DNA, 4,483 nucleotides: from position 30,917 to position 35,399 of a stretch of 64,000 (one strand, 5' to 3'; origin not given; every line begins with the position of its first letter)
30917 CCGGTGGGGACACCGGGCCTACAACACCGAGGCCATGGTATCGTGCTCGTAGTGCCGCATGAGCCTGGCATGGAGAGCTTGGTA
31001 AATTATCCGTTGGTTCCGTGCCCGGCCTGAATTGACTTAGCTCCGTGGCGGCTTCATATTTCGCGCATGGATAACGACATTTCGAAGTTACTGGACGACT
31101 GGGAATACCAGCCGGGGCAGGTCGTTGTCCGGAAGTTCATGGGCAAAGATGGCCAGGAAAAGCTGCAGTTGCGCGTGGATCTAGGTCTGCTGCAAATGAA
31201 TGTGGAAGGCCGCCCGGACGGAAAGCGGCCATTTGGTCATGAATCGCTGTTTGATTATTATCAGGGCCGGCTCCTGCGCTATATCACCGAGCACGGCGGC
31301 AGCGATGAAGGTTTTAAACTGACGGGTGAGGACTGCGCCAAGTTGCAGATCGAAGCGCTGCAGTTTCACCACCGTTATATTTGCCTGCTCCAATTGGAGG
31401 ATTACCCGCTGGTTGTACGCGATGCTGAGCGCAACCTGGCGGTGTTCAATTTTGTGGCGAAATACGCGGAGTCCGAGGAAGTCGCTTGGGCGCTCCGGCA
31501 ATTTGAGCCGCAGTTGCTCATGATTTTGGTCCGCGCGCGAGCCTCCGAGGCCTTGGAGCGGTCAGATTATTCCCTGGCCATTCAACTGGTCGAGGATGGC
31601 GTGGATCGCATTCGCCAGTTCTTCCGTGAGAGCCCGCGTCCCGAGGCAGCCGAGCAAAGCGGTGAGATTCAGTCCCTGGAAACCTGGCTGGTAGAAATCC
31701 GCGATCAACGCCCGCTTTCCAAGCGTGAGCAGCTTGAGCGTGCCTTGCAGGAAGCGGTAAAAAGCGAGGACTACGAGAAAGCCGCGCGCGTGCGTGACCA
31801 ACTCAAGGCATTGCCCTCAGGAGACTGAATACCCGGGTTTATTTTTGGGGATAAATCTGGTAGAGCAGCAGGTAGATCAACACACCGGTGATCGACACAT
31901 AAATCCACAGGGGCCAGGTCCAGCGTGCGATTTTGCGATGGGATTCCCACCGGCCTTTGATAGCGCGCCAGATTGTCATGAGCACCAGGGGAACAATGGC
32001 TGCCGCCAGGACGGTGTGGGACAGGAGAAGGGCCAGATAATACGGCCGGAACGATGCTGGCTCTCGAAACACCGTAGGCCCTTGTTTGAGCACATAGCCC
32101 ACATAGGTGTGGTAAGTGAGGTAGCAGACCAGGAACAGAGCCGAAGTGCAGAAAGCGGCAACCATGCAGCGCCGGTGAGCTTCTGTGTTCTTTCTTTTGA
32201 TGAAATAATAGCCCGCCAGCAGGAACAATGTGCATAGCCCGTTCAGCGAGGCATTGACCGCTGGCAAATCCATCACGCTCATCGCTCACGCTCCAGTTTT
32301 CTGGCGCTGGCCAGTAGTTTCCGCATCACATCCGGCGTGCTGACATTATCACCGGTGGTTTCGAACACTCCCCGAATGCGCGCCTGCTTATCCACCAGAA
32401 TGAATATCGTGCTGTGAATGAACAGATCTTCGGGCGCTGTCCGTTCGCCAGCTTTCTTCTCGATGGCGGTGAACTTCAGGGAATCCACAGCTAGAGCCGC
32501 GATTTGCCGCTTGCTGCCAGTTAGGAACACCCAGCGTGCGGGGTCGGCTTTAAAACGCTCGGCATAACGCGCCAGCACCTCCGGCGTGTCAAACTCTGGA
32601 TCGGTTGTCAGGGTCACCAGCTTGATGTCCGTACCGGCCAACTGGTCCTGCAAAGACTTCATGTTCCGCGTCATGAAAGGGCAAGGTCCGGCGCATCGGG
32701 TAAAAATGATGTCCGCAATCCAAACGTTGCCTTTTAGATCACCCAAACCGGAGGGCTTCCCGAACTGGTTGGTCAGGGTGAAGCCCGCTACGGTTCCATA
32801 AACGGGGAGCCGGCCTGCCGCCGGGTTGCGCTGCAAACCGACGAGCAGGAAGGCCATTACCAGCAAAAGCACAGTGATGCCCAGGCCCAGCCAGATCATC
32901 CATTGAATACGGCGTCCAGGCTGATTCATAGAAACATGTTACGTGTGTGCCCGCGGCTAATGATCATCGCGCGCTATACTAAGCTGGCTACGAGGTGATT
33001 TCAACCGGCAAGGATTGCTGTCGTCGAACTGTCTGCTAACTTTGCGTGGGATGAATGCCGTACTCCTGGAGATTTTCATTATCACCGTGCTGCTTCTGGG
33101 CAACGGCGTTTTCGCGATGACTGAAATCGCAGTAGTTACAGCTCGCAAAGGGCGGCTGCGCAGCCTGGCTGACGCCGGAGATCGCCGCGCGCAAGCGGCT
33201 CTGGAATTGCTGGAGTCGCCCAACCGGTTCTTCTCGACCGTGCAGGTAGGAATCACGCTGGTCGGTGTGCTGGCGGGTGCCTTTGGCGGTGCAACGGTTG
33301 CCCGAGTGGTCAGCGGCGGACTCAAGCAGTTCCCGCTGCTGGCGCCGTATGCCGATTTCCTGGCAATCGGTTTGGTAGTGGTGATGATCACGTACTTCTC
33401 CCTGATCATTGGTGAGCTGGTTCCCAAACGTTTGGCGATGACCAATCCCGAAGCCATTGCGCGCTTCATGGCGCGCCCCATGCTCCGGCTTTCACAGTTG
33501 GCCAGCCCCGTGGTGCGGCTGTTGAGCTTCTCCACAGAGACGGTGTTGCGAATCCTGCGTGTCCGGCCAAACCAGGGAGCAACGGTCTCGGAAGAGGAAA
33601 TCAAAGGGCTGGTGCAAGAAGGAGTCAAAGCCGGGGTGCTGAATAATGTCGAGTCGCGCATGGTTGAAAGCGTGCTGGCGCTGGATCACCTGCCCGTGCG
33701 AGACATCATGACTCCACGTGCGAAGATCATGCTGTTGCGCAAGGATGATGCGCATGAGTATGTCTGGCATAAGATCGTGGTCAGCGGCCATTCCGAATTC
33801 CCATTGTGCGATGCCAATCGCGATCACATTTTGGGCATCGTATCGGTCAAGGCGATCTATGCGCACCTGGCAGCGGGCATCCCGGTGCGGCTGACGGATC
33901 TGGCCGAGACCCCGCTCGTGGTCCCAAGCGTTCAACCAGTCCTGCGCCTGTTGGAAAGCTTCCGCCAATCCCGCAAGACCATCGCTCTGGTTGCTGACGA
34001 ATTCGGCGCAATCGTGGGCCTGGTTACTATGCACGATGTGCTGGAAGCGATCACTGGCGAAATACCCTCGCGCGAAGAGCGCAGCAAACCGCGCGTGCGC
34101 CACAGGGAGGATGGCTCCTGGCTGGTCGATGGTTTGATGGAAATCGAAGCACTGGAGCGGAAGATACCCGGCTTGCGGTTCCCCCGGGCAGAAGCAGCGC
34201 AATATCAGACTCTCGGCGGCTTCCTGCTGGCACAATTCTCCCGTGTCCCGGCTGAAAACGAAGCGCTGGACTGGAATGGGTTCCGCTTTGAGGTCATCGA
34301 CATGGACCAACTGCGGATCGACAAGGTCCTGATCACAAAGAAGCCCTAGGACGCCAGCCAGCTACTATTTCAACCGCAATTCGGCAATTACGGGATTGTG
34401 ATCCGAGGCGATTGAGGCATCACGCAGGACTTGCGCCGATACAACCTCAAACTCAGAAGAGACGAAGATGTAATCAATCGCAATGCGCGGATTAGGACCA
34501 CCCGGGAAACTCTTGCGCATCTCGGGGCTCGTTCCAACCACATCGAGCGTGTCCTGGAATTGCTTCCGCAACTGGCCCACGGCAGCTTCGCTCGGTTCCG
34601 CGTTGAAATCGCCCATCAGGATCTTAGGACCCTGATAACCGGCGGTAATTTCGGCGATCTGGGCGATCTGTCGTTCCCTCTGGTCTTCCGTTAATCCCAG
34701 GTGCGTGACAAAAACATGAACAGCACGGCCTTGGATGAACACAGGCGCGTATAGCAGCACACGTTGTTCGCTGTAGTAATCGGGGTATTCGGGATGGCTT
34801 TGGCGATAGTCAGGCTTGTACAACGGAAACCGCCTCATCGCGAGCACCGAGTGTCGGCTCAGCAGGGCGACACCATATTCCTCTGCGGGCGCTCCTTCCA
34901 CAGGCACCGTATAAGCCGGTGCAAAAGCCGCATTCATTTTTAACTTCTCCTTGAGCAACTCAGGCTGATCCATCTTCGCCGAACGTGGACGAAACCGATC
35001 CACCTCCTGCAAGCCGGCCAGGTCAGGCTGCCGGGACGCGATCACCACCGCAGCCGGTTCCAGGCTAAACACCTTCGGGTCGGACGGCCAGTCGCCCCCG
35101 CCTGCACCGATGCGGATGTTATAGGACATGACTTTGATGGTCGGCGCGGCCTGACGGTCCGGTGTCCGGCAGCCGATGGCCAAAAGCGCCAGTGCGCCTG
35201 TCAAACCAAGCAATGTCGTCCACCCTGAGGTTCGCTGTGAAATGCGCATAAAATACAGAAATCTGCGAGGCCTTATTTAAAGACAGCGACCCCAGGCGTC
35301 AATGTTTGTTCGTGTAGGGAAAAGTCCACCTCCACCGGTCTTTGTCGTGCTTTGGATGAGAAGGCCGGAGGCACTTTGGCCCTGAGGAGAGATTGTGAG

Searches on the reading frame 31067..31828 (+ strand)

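Call 22: search_protein_families(library=pfam, proteins=[window:31067-31828:+], max_evalue=0.00001)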
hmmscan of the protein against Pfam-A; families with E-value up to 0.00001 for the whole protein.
window:31067-31828:+ (253 aa): 1 family
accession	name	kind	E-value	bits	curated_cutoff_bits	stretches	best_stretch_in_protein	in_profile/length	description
PF02151.25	UVR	-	1.5e-09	37.7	21.5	1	221-249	5-33/36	UvrB/uvrC motif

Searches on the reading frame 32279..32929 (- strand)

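Call 22: search_protein_families(library=pfam, proteins=[window:32279-32929:-], max_evalue=0.00001)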
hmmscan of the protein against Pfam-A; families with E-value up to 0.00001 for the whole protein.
window:32279-32929:- (216 aa): 1 family
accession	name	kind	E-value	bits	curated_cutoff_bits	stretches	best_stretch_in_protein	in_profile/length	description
PF02630.20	SCO1-SenC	-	8.4e-26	91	22.8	1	49-184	3-133/134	SCO1/SenC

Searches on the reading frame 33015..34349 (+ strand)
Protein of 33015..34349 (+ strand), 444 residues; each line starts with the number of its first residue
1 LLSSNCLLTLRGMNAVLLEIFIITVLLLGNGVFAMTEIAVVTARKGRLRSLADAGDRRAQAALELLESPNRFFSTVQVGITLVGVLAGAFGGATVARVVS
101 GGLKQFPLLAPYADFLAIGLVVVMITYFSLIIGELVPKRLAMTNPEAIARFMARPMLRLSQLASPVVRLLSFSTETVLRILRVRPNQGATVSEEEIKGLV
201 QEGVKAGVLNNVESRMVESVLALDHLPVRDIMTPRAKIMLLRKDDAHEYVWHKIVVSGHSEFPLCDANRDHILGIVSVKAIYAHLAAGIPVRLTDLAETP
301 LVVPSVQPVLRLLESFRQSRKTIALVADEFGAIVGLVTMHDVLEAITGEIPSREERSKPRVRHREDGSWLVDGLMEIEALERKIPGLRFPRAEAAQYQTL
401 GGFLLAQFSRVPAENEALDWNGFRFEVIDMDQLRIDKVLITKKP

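Call 22: search_protein_families(library=pfam, proteins=[window:33015-34349:+], max_evalue=0.00001)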
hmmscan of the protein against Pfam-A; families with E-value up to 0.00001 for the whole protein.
window:33015-34349:+ (444 aa): 3 families
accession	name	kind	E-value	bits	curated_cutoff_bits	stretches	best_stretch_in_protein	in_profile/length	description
PF01595.25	CNNM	-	5.6e-48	163.4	28.4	1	22-212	2-180/181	Cyclin M transmembrane N-terminal domain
PF03471.22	CorC_HlyC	-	5.1e-20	71.7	27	1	364-443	3-80/81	Transporter associated domain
PF00571.33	CBS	-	5.9e-09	36.6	24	0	300-347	9-56/57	CBS domain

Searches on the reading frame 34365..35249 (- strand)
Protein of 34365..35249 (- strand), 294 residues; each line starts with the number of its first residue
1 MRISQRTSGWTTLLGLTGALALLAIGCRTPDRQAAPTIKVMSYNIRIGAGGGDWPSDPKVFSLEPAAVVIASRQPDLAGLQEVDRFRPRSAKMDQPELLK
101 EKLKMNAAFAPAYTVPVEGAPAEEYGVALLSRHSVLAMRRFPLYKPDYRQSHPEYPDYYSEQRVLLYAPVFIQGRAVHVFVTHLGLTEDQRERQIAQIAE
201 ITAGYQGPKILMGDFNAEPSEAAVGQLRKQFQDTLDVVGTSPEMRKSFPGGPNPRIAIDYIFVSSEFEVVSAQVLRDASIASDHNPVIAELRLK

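Call 22: search_protein_families(library=pfam, proteins=[window:34365-35249:-], max_evalue=0.00001)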
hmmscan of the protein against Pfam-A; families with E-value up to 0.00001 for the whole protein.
window:34365-35249:- (294 aa): 2 families
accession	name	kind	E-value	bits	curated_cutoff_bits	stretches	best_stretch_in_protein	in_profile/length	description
PF03372.29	Exo_endo_phos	-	1.3e-21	77.8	24.5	1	69-284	25-225/225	Endonuclease/Exonuclease/phosphatase family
PF23226.1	Exo_endo_phos_PGAP2IP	-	7.1e-07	29.2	27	1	66-224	26-167/239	PGAP2IP, C-terminal nuclease-like domain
